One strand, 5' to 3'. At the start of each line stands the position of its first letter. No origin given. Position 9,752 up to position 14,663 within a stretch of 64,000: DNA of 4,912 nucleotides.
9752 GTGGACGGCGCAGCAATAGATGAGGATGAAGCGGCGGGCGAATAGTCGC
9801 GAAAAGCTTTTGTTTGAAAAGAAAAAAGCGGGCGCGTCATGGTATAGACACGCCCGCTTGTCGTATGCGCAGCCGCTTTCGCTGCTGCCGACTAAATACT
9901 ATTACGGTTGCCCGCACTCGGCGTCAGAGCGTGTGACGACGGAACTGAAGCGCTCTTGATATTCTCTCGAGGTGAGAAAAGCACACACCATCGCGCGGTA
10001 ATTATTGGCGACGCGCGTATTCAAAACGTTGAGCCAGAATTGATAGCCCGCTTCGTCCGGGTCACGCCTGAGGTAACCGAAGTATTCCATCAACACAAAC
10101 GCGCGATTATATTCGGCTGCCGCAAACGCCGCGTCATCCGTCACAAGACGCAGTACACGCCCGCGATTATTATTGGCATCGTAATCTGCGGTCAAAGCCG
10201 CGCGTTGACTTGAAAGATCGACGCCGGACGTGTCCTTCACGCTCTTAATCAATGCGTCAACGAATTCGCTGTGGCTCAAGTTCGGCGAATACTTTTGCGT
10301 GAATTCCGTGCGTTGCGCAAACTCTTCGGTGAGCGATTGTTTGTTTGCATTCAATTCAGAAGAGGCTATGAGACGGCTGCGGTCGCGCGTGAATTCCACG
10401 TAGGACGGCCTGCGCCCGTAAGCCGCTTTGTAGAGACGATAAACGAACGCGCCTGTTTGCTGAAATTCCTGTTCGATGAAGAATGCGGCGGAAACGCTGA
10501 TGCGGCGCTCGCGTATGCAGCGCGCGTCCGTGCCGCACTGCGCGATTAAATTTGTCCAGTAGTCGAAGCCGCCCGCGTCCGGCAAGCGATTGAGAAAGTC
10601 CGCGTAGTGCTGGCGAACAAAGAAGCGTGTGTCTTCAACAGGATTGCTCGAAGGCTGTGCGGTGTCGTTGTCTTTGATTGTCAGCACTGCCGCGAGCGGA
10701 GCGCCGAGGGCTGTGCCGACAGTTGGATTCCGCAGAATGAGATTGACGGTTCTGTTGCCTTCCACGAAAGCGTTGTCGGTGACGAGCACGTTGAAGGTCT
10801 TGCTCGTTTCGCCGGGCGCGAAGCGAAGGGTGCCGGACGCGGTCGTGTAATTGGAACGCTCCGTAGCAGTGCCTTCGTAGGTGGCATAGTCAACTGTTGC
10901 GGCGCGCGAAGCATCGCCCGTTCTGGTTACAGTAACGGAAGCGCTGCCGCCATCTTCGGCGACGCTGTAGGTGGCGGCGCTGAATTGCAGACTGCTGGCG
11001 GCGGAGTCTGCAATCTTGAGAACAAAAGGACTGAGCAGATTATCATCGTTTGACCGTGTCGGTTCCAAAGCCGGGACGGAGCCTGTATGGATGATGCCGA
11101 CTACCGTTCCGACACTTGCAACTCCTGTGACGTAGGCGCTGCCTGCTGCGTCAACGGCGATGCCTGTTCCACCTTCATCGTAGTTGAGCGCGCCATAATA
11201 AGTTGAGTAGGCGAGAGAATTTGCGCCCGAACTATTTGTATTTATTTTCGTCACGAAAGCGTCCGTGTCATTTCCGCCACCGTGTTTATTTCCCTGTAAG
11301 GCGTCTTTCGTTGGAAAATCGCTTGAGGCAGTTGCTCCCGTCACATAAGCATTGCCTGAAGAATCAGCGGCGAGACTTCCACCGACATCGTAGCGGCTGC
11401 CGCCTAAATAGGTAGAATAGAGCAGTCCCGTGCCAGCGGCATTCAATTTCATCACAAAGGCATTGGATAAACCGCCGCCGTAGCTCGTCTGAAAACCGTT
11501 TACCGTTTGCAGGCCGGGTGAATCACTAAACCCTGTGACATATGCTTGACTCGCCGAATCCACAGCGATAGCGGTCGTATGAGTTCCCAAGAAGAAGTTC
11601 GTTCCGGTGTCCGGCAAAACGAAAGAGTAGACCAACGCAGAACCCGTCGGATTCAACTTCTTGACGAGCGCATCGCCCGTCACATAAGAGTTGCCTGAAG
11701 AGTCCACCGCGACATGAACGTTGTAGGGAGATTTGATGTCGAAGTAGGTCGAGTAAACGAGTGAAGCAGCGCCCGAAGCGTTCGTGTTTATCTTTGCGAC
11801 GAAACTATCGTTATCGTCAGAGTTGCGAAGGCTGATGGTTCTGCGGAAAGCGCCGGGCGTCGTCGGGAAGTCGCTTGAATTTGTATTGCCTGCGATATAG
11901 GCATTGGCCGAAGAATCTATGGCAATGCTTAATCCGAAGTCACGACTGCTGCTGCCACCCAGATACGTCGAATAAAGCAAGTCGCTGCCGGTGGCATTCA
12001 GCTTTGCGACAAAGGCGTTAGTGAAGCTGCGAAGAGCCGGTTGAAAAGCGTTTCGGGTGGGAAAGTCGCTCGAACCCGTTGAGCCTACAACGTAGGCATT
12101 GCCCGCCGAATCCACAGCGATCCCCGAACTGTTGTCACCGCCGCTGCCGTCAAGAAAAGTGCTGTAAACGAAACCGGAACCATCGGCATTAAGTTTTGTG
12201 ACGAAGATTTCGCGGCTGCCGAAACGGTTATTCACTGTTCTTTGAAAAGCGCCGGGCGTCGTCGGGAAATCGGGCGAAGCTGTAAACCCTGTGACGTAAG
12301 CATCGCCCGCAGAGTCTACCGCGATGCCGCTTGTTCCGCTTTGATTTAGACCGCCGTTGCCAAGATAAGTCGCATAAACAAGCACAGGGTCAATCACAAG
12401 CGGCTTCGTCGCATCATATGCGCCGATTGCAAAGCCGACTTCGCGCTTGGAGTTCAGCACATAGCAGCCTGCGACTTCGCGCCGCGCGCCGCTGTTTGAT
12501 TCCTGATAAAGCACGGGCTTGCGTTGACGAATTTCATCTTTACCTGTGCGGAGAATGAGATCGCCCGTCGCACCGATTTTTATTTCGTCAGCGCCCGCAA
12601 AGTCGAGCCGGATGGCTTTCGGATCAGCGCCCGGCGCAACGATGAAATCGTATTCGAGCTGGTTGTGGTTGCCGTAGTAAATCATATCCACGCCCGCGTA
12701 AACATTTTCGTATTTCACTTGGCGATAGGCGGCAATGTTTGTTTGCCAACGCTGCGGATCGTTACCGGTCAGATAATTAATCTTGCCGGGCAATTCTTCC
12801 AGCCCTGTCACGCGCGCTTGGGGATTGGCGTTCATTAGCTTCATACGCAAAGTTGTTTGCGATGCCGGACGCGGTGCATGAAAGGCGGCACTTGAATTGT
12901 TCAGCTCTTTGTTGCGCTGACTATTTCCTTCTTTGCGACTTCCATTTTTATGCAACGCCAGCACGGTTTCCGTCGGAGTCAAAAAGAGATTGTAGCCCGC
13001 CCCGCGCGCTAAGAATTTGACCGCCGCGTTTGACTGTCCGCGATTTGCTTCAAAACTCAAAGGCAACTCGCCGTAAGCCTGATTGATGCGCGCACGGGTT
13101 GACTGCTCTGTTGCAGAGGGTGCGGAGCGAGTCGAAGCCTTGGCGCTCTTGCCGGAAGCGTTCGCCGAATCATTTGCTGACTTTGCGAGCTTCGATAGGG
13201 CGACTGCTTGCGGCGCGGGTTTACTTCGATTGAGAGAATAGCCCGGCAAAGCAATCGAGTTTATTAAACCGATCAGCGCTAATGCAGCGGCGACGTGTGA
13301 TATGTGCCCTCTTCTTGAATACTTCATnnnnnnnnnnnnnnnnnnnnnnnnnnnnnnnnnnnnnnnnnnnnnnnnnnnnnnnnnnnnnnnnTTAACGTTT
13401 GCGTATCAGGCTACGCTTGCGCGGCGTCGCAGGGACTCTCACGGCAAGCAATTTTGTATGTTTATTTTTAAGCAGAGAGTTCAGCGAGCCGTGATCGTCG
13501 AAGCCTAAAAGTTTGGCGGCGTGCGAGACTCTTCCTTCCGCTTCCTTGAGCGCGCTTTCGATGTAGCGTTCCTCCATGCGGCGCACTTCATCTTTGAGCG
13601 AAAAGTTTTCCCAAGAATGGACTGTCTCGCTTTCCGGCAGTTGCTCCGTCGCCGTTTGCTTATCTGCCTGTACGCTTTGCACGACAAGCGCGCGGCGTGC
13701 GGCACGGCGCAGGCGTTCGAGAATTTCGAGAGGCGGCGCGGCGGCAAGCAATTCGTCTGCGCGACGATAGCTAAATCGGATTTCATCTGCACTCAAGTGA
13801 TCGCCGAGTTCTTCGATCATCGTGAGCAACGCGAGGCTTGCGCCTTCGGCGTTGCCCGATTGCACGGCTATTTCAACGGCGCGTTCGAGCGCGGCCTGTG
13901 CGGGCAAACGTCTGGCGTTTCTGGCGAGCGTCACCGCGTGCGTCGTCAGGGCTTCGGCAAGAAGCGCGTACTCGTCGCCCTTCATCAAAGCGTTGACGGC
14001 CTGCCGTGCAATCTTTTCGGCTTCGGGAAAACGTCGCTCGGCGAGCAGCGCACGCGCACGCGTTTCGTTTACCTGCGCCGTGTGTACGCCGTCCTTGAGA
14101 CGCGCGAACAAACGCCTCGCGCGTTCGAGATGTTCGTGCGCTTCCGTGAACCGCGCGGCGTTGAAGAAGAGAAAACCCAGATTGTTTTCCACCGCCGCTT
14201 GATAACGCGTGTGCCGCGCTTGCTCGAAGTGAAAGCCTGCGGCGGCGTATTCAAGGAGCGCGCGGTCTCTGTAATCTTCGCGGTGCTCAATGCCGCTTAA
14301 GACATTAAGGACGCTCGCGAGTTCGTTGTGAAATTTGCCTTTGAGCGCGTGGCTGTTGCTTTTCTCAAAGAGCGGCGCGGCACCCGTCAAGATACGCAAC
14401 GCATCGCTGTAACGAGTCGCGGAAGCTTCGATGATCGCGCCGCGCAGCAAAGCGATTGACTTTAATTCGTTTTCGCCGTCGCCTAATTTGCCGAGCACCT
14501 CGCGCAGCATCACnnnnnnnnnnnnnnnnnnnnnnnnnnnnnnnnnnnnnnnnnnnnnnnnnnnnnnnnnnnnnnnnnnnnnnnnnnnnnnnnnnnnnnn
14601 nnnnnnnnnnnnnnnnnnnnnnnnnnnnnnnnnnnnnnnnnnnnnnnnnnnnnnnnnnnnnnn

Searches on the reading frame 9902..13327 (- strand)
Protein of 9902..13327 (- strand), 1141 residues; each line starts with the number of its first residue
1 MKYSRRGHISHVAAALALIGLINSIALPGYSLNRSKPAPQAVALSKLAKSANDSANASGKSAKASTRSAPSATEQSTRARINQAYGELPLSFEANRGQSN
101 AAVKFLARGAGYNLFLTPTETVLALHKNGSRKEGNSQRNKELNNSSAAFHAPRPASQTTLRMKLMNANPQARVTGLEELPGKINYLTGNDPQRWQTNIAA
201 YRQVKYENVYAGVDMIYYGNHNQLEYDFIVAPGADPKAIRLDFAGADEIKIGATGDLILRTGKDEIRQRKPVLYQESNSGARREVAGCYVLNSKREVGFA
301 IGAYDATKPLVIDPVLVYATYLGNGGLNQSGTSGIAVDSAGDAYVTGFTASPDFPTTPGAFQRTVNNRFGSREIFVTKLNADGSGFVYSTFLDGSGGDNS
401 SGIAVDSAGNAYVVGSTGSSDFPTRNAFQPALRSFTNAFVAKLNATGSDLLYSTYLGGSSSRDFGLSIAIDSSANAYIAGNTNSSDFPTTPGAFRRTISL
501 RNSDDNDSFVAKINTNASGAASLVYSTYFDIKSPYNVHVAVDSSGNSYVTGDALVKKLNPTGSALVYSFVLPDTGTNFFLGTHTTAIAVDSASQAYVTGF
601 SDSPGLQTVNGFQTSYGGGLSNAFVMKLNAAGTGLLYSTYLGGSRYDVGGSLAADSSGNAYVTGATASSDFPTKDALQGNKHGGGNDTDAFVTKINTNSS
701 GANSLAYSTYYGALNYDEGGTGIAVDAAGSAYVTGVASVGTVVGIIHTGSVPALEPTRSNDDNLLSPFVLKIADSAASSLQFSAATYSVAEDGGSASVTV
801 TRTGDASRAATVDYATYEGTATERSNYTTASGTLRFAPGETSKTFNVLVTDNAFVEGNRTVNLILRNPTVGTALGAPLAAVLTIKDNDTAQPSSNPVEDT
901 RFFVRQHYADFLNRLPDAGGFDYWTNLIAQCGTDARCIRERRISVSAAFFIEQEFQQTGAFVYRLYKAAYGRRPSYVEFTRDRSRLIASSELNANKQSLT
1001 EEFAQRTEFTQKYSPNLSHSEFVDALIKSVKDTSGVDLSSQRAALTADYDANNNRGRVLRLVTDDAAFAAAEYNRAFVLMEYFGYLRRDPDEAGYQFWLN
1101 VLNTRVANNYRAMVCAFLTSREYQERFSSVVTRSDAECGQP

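Call 7: search_protein_families(library=ncbifam, proteins=[window:9902-13327:-], max_evalue=1)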
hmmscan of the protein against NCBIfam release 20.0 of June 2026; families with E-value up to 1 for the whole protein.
window:9902-13327:- (1141 aa): 3 families
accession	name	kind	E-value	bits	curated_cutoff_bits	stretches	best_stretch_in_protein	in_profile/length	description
NF047494.1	Lepto_SBBP_lipo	equivalog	3.2e-20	72.3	400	3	320-552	120-324/466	SBBP repeat beta-propeller lipoprotein, LipL53 family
TIGR00845.1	caca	equivalog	3e-14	51.8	679.85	1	776-875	393-493/921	sodium/calcium exchanger 1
NF041437.1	TfpZ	superfamily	0.043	13.5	200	1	957-1012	79-134/240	TfpX/TfpZ family type IV pilin accessory protein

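Call 8: search_protein_families(library=pfam, proteins=[window:9902-13327:-], max_evalue=1)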
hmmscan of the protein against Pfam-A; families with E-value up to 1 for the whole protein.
window:9902-13327:- (1141 aa): 4 families
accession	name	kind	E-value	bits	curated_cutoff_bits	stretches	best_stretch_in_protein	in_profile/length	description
PF25778.1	DUF7948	-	1e-70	238.5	27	1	92-315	1-214/214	Domain of unknown function (DUF7948)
PF06739.17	SBBP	-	3.4e-41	139.3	20.5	6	452-488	2-38/38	Beta-propeller repeat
PF03160.20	Calx-beta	-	6.6e-23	81.4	27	1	776-888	4-119/119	Calx-beta domain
PF13946.11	DUF4214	-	1.3e-16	60.9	23.2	3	1074-1127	20-72/72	Domain of unknown function (DUF4214)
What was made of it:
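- Closest known: Divergent regulator / small periplasmic protein pairs such as zraP-zraSR. Different: The mini-protein has no similarity to ZraP (calls 7, 8).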

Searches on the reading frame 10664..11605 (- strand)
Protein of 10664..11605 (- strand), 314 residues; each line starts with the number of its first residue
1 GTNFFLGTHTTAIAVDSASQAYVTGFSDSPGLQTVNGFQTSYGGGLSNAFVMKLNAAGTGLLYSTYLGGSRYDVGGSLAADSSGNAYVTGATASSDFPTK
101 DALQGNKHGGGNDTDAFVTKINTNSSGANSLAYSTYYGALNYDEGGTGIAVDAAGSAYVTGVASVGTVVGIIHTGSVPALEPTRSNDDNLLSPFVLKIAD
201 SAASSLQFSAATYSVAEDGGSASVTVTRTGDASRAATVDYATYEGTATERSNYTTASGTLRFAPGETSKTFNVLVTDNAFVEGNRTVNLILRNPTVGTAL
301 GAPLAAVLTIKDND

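Call 66: find_homologous_proteins(query=window:10664-11605:-, max_evalue=1e-10)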
Query seq(314 aa) (314 aa): 4610 proteins with E <= 1e-10 among 8000 candidates; the best 120 are listed.
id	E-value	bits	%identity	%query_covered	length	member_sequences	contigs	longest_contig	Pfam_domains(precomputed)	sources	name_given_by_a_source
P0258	1.1e-121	424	55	49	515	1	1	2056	PF06739.18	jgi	jgi:hypothetical protein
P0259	4.3e-108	379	53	48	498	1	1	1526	PF25778.2,PF06739.18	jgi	jgi:Beta-propeller repeat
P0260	7.8e-107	375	50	60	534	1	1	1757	PF06739.18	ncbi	ncbi:MAG: SBBP repeat-containing protein, partial [Terracidiphilus sp.]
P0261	3.6e-105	370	51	61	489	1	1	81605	PF06739.18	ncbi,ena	-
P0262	2.6e-104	367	48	60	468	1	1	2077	PF06739.18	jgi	jgi:hypothetical protein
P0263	2.1e-103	364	54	39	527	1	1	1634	PF03160.21,PF22184.3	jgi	jgi:Calx-beta domain-containing protein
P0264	3.3e-103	363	50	48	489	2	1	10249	PF06739.18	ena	-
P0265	3.4e-103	363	52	48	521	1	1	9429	PF06739.18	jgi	jgi:hypothetical protein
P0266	2.5e-101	357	55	47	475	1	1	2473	PF06739.18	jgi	jgi:beta-propeller repeat-containing protein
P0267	4.8e-100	353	57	37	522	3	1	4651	PF16132.12,PF03160.21,PF07550.18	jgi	jgi:hypothetical protein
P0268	1.2e-99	351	42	67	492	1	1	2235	PF06739.18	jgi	jgi:hypothetical protein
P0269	4.1e-99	350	55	47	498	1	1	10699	PF25778.2,PF06739.18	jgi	jgi:hypothetical protein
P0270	5.8e-99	349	41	84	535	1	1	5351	PF07676.19,PF06739.18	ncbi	-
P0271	4.6e-98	346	39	69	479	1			PF06739.18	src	-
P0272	4.8e-98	346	59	48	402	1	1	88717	PF06739.18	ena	-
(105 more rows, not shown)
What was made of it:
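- Tried and rejected: The third homology search (call 66) was swamped by generic SBBP-repeat proteins of 550 aa or less.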

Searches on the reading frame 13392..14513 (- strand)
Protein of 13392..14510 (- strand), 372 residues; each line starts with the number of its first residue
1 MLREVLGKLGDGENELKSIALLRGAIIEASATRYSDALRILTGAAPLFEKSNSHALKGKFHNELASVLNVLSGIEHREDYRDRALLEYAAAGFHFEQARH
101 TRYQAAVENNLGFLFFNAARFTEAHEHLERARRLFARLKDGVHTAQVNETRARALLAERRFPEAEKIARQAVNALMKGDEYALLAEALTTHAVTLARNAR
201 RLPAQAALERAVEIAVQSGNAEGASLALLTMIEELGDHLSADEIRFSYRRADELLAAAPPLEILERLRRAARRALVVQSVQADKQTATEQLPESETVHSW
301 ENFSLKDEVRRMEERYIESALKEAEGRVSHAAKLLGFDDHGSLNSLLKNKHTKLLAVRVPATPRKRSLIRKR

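Call 7: search_protein_families(library=ncbifam, proteins=[window:13392-14510:-], max_evalue=1)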
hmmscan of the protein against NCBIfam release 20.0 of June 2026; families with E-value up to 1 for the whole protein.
window:13392-14510:- (372 aa): 3 families
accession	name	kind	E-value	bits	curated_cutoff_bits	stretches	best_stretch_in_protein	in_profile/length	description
NF003451.0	PRK05022.1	equivalog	0.0056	15.4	476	1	271-348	428-506/512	nitric oxide reductase transcriptional regulator NorR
NF041552.1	TF_PrdR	equivalog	0.0093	14.3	795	1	289-336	516-563/577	sigma-54 dependent transcriptional regulator PrdR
NF053520.1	HK_Porph_FimS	equivalog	0.014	13.7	600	1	13-221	80-280/618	sensor histidine kinase FimS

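Call 8: search_protein_families(library=pfam, proteins=[window:13392-14510:-], max_evalue=1)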
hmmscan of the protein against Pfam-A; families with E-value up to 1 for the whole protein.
window:13392-14510:- (372 aa): 5 families
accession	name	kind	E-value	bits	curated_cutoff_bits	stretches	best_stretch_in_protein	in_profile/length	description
PF13424.12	TPR_12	-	3.8e-09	37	30.1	1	104-175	2-75/77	Tetratricopeptide repeat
PF02954.25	HTH_8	-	4.5e-05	23.5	22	1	309-336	2-29/42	Bacterial regulatory protein, Fis family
PF13374.12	TPR_10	-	0.064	13.7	27.5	1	109-134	6-31/42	Tetratricopeptide repeat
PF07719.23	TPR_2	-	0.14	12.8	27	1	109-134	5-30/34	Tetratricopeptide repeat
PF00515.34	TPR_1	-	0.34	11.2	27.8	1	106-133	2-29/34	Tetratricopeptide repeat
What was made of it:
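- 13392..14573 (-): Partner gene: TPR_12 + C-terminal Fis-type HTH_8 regulator. Here it lacks about 114 N-terminal residues. The first in-frame start is GTG at 14513, and homology runs to 14573. Pfam domains (call 8).
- On RRNPP quorum-sensing systems: The window copy is 373 aa and matches TPR_12 (call 8).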

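Call 81: predict_structure(protein=window:13395-14513:-)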
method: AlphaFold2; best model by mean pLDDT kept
length: 373 residues; sequences in the alignment: 1
mean_pLDDT: 58.0   pTM: 0.33
mean pLDDT of the five models: 58.0, 52.8, 52.4, 49.2, 43.4
residues with pLDDT >= 90: 0; 70-90: 120; 50-70: 111; < 50: 142
segments of 3 or more residues with pLDDT < 50: 1-3, 72-179, 290-304, 358-367
pLDDT, mean of each block of 10 residues (from residue 1): 52 57 65 59 63 60 60 44 43 31 33 29 31 38 40 42 45 44 62 70 75 74 78 82 81 64 75 79 63 39 60 82 77 78 74 50 46 51
secondary structure, 60 per line:
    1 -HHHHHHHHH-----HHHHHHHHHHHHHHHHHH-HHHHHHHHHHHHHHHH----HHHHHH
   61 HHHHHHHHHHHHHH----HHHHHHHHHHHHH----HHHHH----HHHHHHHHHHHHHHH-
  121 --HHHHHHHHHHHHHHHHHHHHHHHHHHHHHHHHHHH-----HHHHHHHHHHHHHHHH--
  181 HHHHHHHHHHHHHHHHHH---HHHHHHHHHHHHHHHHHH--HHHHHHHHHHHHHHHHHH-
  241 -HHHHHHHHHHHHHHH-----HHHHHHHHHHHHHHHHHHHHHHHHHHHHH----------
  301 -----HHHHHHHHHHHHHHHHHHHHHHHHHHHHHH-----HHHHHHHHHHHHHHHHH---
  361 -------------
elements in order: H2-10 H16-33 H35-50 H55-74 H79-91 H96-100 H105-119 H123-157 H163-178 H181-198 H202-219 H222-239 H242-256 H262-290 H306-335 H341-357
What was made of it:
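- On RRNPP quorum-sensing systems: A fold comparison was not possible because the model pLDDT was 58 (call 81).
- The single-sequence AF2 model of the regulator was too poor to use (pLDDT 58, call 81).
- Tried and rejected: The single-sequence AF2 model was too poor for a fold search (pLDDT 58, call 81).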
